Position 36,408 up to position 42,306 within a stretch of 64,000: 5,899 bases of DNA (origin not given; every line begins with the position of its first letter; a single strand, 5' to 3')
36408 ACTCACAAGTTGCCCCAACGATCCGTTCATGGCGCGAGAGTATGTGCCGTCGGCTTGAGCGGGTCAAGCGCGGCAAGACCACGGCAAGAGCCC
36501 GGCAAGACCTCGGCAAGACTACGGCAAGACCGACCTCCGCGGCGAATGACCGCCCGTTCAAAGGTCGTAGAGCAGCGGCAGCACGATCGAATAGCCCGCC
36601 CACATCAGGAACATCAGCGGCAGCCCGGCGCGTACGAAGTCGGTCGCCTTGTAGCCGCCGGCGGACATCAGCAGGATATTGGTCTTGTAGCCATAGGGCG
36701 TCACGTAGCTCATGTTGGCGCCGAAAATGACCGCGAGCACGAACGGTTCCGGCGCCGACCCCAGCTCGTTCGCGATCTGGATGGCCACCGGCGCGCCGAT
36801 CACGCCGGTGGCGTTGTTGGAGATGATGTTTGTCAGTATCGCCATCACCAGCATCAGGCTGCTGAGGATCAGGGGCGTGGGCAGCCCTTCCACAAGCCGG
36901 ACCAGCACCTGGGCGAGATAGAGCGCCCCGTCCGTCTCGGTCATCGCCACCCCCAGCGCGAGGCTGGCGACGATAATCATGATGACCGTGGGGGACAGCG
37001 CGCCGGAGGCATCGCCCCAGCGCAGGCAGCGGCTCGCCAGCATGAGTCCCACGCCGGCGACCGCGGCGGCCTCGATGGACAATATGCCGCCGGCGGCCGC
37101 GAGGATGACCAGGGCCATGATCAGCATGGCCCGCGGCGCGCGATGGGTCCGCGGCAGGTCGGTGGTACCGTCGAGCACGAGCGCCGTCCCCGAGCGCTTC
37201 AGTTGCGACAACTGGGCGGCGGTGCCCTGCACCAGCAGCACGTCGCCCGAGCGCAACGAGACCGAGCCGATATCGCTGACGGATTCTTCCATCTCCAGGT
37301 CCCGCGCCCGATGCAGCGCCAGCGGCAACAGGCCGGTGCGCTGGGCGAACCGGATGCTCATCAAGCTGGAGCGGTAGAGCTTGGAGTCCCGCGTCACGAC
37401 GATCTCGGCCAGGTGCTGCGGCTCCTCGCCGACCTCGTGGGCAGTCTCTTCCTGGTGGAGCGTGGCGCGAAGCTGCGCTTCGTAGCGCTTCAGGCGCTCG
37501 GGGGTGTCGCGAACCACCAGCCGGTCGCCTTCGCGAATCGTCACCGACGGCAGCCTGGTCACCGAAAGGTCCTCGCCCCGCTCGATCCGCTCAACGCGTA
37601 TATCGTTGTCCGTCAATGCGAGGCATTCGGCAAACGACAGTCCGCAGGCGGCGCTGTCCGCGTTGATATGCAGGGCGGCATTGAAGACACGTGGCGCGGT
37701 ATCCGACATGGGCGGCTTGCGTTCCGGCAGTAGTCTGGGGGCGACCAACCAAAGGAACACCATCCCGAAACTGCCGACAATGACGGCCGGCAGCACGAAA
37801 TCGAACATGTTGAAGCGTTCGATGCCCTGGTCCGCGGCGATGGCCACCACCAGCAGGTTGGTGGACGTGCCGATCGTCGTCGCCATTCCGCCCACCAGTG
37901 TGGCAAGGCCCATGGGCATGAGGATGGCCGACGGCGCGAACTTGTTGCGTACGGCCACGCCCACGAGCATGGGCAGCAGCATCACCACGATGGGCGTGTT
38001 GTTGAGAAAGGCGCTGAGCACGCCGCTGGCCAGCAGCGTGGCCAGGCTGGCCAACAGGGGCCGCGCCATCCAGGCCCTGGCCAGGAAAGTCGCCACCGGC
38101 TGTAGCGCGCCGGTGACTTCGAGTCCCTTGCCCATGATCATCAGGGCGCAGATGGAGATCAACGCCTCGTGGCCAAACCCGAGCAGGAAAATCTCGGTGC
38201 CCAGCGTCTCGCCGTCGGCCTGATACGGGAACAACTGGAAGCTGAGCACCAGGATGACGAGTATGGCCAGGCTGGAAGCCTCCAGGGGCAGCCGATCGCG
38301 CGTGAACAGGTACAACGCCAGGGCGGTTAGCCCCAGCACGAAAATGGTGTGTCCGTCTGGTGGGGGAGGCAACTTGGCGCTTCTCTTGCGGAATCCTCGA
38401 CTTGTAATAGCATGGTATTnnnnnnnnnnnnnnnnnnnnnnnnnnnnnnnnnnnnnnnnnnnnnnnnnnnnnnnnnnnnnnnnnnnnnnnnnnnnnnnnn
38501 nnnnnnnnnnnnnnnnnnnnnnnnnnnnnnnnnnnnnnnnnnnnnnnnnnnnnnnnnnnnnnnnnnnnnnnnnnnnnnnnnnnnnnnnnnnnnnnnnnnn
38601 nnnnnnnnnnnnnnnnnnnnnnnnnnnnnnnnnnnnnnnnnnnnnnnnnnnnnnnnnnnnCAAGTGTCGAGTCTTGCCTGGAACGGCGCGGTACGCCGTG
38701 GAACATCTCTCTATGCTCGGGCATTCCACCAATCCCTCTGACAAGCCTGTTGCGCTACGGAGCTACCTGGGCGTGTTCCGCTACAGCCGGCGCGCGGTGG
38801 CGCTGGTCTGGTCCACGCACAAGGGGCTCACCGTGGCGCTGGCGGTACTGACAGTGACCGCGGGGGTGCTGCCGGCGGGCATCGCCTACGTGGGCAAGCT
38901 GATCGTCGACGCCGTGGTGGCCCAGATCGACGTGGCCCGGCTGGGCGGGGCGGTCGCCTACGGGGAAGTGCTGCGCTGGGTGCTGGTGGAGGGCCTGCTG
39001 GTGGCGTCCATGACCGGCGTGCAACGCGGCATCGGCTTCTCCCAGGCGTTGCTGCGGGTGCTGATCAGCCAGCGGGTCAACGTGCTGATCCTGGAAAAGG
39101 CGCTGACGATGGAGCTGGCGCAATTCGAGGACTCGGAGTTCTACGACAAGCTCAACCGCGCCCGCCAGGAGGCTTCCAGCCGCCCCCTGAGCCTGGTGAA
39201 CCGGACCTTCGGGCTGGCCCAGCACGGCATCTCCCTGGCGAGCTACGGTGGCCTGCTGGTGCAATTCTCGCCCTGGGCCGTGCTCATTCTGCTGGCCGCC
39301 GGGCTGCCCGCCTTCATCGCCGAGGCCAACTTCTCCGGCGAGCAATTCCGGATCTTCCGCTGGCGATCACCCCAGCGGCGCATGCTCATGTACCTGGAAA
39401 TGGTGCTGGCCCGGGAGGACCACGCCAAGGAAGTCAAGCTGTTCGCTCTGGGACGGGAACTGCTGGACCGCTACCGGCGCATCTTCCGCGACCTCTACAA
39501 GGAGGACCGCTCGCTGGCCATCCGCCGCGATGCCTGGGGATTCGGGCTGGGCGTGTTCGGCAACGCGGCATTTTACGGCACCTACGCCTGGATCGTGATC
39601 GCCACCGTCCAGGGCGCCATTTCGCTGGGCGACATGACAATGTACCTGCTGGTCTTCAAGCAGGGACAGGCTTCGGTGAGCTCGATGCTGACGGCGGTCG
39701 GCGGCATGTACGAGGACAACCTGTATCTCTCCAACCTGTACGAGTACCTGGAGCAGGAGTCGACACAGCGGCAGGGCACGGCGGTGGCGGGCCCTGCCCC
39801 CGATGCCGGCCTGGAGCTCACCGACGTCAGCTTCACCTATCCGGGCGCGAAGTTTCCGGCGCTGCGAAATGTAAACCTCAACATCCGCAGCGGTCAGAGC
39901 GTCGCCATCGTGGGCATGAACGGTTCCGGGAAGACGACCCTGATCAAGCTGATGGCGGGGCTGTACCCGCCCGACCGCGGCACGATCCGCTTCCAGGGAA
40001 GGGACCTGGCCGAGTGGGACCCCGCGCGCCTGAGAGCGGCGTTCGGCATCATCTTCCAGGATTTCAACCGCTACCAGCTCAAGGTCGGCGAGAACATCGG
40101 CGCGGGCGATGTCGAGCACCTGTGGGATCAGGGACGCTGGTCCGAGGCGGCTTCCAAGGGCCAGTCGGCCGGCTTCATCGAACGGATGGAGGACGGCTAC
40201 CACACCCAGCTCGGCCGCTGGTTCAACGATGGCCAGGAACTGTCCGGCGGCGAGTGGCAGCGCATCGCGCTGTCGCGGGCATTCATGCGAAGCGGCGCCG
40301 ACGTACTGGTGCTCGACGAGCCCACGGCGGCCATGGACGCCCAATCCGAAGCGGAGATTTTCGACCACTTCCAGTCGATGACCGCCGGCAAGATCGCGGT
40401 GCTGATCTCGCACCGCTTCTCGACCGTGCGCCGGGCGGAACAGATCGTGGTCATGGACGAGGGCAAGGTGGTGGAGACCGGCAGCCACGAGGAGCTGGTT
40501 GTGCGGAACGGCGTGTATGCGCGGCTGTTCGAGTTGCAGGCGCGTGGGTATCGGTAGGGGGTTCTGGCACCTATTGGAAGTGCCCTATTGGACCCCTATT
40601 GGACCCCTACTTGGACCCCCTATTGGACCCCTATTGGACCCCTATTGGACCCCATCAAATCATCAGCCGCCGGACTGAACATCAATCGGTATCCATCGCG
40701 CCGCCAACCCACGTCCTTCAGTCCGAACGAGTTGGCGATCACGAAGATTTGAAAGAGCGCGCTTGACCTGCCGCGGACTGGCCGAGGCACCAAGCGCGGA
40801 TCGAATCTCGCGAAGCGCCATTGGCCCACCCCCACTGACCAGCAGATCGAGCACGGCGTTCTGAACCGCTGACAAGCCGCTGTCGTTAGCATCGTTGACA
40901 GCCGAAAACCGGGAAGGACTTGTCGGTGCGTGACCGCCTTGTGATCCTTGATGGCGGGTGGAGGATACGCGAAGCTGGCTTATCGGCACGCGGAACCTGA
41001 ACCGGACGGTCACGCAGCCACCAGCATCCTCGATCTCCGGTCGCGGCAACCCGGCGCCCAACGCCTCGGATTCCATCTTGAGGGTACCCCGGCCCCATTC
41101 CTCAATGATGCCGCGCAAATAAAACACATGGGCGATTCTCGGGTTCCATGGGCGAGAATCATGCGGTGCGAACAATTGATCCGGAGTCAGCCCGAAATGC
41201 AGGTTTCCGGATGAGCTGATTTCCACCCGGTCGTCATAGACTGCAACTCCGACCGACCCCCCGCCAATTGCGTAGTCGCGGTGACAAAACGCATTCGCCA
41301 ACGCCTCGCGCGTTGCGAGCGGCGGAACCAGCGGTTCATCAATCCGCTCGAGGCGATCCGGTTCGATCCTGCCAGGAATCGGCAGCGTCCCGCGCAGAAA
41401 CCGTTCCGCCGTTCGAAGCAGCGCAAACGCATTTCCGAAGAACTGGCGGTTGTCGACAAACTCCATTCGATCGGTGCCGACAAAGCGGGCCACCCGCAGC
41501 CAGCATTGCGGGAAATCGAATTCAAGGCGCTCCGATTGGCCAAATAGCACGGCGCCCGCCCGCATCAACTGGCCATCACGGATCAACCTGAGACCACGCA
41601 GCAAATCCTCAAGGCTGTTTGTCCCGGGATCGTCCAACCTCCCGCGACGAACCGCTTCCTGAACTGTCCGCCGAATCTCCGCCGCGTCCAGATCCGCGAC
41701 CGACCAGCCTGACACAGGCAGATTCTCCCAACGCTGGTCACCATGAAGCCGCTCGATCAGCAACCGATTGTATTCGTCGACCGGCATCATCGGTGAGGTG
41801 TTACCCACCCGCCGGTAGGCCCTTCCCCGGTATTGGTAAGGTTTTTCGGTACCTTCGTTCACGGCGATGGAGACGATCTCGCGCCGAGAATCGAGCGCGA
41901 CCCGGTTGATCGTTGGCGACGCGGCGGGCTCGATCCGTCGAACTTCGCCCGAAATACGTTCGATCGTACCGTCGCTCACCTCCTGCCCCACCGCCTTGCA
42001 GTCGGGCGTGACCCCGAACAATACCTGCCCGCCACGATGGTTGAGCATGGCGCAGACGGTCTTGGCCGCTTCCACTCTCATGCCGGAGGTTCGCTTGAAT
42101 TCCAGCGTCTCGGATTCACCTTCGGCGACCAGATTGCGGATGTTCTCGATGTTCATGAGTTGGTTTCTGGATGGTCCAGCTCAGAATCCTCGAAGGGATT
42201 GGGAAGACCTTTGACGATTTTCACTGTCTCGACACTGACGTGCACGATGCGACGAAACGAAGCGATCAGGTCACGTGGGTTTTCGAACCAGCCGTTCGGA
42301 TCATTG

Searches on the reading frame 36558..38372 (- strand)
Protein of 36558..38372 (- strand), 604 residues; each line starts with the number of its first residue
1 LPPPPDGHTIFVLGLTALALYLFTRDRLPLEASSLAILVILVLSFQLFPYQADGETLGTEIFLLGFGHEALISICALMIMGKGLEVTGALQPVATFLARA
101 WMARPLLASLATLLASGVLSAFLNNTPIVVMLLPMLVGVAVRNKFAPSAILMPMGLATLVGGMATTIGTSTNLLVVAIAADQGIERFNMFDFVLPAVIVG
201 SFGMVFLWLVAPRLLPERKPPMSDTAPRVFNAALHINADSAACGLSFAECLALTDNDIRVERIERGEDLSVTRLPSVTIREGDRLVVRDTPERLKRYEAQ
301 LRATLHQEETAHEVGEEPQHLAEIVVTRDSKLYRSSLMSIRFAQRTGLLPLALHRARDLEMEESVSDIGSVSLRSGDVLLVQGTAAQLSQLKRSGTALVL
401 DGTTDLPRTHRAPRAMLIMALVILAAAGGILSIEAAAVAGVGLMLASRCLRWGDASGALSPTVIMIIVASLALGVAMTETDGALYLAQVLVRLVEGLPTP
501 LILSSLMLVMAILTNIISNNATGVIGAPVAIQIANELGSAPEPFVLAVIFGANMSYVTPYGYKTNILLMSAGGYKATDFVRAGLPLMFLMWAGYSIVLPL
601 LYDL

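Call 51: search_protein_families(library=pfam, proteins=[window:36558-38372:-], max_evalue=0.00001)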
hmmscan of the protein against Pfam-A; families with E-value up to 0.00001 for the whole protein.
window:36558-38372:- (604 aa): 2 families
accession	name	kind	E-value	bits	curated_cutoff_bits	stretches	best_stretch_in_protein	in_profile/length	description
PF03600.22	CitMHS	-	1.6e-59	202.1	31.9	2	22-455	3-242/336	Citrate transporter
PF02080.26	TrkA_C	-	2.2e-14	53.6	27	1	321-393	1-68/71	TrkA-C domain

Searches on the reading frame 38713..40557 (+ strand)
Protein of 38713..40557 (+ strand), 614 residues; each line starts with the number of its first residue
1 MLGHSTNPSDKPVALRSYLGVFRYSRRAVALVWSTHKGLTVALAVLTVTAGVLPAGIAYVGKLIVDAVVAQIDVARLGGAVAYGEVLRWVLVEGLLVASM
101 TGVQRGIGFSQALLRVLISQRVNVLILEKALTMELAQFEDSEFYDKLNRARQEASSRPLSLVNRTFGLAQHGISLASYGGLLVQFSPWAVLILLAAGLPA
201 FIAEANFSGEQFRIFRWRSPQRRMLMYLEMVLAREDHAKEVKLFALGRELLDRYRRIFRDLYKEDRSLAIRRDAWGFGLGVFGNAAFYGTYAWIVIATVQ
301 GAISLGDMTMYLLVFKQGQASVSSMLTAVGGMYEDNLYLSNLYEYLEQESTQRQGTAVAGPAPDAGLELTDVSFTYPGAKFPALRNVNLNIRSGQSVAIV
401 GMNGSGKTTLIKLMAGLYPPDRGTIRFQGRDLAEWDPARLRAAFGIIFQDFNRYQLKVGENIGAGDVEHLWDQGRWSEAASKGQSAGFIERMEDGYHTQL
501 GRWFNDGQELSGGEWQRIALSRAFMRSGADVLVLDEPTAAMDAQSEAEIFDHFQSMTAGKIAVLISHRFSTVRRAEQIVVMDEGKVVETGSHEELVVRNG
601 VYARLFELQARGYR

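Call 19: find_encoding_contigs(protein=window:38713-40557:+, flank=10000, max_places=10)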
Protein window:38713-40557:+ (614 aa): no gene with exactly this product is on record in the collection.
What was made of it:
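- Tried and rejected: The exact-protein lookup for the window's ABC exporter found it not on record (call 19).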

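Call 30: find_homologous_proteins(query=window:38713-40557:+, max_evalue=1e-50)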
Query window:38713-40557:+ (614 aa): 8000 proteins with E <= 1e-50 among 8000 candidates; the best 120 are listed.
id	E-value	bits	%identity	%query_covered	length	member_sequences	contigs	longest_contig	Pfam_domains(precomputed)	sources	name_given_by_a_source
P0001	0.0e+0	1256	92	100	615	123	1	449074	PF00005.34,PF13304.13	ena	-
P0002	0.0e+0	1186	87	100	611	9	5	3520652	PF00005.34,PF13304.13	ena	-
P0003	0.0e+0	1184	87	100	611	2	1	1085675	PF00005.34,PF13304.13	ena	-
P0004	0.0e+0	1158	85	100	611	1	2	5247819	PF00005.34,PF13304.13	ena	-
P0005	0.0e+0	1154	85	100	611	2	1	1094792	PF00005.34,PF13304.13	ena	-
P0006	0.0e+0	1154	85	100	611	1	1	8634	PF00005.34,PF13304.13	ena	-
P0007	0.0e+0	1153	86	100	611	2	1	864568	PF00005.34,PF13304.13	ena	-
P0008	0.0e+0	1153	85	100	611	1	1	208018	PF00005.34,PF13304.13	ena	-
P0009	0.0e+0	1150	85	100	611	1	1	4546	PF00005.34,PF13304.13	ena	-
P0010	0.0e+0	1145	85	100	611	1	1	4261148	PF00005.34,PF13304.13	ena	-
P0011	0.0e+0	1118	86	97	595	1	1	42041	PF00005.34,PF13304.13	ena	-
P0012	0.0e+0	1100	80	99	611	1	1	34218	PF00005.34,PF13304.13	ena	-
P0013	0.0e+0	1087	78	100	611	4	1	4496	PF00005.34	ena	-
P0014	0.0e+0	1083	79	100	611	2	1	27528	PF00005.34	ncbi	-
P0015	0.0e+0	1075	78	100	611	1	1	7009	PF00005.34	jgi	-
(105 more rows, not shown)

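Call 31: find_encoding_contigs(protein=P0001, flank=10000, max_places=2)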
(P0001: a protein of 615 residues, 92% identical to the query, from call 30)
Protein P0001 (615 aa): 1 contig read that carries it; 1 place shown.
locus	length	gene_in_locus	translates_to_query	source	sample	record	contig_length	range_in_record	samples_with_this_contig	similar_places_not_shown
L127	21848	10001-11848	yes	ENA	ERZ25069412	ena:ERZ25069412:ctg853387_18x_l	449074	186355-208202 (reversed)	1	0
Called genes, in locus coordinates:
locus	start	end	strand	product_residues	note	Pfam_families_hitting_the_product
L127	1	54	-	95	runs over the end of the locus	-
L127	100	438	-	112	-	PF01740:STAS, PF13466:STAS_2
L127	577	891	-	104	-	PF09413:DUF2007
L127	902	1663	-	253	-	PF00290:Trp_syntA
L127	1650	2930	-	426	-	PF00291:PALP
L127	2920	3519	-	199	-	PF00697:PRAI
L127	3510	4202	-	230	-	PF00218:IGPS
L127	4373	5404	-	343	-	PF02885:Glycos_trans_3N, PF00591:Glycos_transf_3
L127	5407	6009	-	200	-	PF00117:GATase, PF07722:Peptidase_C26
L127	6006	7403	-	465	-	PF04715:, PF00425:Chorismate_bind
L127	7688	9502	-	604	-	PF03600:CitMHS, PF16980:CitMHS_2 (weak), PF02080:TrkA_C (weak), PF03600:CitMHS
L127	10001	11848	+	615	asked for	PF00005:ABC_tran, PF13304:AAA_21 (faint)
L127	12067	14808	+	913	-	PF00311:PEPcase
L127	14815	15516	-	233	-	PF00005:ABC_tran, PF13304:AAA_21 (faint)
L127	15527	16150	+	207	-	PF25182:NonGDSL, PF00657:Lipase_GDSL, PF13472:Lipase_GDSL_2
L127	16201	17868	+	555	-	PF00501:AMP-binding, PF13193:AMP-binding_C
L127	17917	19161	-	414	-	PF04286:DUF445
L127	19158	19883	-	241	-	PF00215:OMPdecase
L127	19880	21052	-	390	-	PF01966:HD, PF13286:HD_assoc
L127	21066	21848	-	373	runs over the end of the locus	PF13685:Fe-ADH_2, PF01761:DHQ_synthase, PF24621:DHQS_C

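Call 32: find_encoding_contigs(protein=P0002, flank=10000, max_places=3)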
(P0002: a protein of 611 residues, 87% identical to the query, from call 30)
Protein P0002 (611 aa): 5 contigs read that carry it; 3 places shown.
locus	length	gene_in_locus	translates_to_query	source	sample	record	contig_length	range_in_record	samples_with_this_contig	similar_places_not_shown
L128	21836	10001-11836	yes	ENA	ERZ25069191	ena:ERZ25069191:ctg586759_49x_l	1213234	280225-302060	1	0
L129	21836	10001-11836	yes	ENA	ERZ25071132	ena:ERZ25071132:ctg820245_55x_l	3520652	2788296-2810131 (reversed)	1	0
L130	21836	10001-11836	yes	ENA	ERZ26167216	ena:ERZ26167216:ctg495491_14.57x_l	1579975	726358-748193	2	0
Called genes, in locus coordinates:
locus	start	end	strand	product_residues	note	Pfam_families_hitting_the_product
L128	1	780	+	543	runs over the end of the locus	PF01268:FTHFS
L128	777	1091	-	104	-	PF09413:DUF2007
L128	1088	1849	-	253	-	PF00290:Trp_syntA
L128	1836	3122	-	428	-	PF00291:PALP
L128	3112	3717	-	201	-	PF00697:PRAI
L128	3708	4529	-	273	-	PF00218:IGPS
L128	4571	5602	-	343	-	PF02885:Glycos_trans_3N, PF00591:Glycos_transf_3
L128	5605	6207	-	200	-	PF00117:GATase, PF07722:Peptidase_C26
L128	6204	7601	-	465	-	PF04715:, PF00425:Chorismate_bind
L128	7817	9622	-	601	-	PF03600:CitMHS, PF16980:CitMHS_2 (weak), PF02080:TrkA_C (weak), PF03600:CitMHS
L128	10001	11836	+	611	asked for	PF00005:ABC_tran, PF13304:AAA_21 (faint)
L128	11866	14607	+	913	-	PF00311:PEPcase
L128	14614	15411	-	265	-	PF00005:ABC_tran, PF13304:AAA_21 (faint)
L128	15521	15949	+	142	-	PF00657:Lipase_GDSL, PF13472:Lipase_GDSL_2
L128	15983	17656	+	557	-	PF00501:AMP-binding, PF13193:AMP-binding_C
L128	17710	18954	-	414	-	PF04286:DUF445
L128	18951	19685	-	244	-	PF00215:OMPdecase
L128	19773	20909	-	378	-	PF01966:HD, PF13286:HD_assoc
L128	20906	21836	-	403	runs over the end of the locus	PF13685:Fe-ADH_2, PF01761:DHQ_synthase, PF24621:DHQS_C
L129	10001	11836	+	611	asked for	PF00005:ABC_tran, PF13304:AAA_21 (faint)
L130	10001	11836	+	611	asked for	PF00005:ABC_tran, PF13304:AAA_21 (faint)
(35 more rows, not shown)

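Call 33: find_encoding_contigs(protein=P0004, flank=10000, max_places=2)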
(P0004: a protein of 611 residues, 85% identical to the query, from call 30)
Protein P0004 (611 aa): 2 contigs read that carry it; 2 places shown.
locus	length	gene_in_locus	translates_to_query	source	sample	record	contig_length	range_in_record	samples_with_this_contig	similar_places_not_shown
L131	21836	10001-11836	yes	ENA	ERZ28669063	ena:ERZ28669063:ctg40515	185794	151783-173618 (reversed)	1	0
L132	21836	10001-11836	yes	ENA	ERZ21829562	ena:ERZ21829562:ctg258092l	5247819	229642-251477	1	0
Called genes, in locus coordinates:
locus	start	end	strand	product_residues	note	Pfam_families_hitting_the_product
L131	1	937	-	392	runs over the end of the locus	PF13356:Arm-DNA-bind_3, PF00589:Phage_integrase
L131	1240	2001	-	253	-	PF00290:Trp_syntA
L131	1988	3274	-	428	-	PF00291:PALP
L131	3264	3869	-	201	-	PF00697:PRAI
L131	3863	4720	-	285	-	PF00218:IGPS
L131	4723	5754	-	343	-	PF02885:Glycos_trans_3N, PF00591:Glycos_transf_3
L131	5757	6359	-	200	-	PF00117:GATase, PF07722:Peptidase_C26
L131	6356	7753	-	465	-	PF04715:, PF00425:Chorismate_bind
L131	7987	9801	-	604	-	PF03600:CitMHS, PF16980:CitMHS_2 (weak), PF02080:TrkA_C (weak), PF03600:CitMHS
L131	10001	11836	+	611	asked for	PF00005:ABC_tran, PF13304:AAA_21 (faint)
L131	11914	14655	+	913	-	PF00311:PEPcase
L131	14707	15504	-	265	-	PF00005:ABC_tran, PF13304:AAA_21 (faint)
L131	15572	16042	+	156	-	PF00657:Lipase_GDSL, PF13472:Lipase_GDSL_2, PF25182:NonGDSL (weak)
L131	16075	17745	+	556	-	PF00501:AMP-binding, PF13193:AMP-binding_C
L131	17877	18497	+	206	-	-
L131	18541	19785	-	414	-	PF04286:DUF445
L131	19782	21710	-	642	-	PF01966:HD, PF13286:HD_assoc, PF00215:OMPdecase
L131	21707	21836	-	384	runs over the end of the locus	PF00465:Fe-ADH (weak), PF13685:Fe-ADH_2, PF01761:DHQ_synthase, PF24621:DHQS_C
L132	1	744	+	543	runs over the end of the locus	PF01268:FTHFS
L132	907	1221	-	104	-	PF09413:DUF2007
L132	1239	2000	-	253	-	PF00290:Trp_syntA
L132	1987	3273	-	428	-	PF00291:PALP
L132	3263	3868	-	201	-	PF00697:PRAI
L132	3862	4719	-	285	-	PF00218:IGPS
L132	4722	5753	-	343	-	PF02885:Glycos_trans_3N, PF00591:Glycos_transf_3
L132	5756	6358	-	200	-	PF00117:GATase, PF07722:Peptidase_C26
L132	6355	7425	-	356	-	PF00425:Chorismate_bind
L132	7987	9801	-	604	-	PF03600:CitMHS, PF16980:CitMHS_2 (weak), PF02080:TrkA_C (weak), PF03600:CitMHS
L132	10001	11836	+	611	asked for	PF00005:ABC_tran, PF13304:AAA_21 (faint)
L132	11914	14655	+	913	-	PF00311:PEPcase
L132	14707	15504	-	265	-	PF00005:ABC_tran, PF13304:AAA_21 (faint)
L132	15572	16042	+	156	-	PF00657:Lipase_GDSL, PF13472:Lipase_GDSL_2, PF25182:NonGDSL (weak)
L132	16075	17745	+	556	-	PF00501:AMP-binding, PF13193:AMP-binding_C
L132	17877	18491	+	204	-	-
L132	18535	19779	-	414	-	PF04286:DUF445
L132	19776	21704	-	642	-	PF01966:HD, PF13286:HD_assoc, PF00215:OMPdecase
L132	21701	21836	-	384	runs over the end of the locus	PF00465:Fe-ADH (weak), PF13685:Fe-ADH_2, PF01761:DHQ_synthase, PF24621:DHQS_C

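Call 51: search_protein_families(library=pfam, proteins=[window:38713-40557:+], max_evalue=0.00001)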
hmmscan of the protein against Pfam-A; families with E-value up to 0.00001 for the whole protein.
window:38713-40557:+ (614 aa): 1 family
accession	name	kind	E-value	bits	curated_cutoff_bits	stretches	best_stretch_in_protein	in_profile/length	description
PF00005.33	ABC_tran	-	1.4e-29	103.9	25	1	384-539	1-137/137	ABC transporter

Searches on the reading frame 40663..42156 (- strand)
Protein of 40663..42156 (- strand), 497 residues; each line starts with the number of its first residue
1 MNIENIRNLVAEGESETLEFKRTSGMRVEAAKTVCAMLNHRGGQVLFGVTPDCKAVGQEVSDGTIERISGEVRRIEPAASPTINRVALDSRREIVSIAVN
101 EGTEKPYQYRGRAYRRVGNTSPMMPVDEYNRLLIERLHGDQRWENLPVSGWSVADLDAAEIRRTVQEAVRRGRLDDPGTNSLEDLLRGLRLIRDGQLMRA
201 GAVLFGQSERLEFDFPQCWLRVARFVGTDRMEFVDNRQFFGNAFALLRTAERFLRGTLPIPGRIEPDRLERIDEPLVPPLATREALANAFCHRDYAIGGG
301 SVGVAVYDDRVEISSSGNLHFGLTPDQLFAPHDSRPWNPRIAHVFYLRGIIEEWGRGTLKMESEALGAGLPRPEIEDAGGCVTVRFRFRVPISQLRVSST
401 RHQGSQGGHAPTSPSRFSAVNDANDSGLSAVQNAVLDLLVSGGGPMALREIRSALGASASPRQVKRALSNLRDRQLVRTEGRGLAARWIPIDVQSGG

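Call 51: search_protein_families(library=pfam, proteins=[window:40663-42156:-], max_evalue=0.00001)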
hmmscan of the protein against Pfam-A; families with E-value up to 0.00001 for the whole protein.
window:40663-42156:- (497 aa): 2 families
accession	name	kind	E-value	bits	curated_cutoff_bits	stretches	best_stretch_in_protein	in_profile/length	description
PF04326.19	SLFN_AlbA_2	-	1.4e-18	68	25.3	1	14-121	1-114/118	Schlafen, AlbA_2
PF13749.12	HATPase_c_4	-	2.5e-18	66.3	26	1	299-386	1-89/89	Putative ATP-dependent DNA helicase recG C-terminal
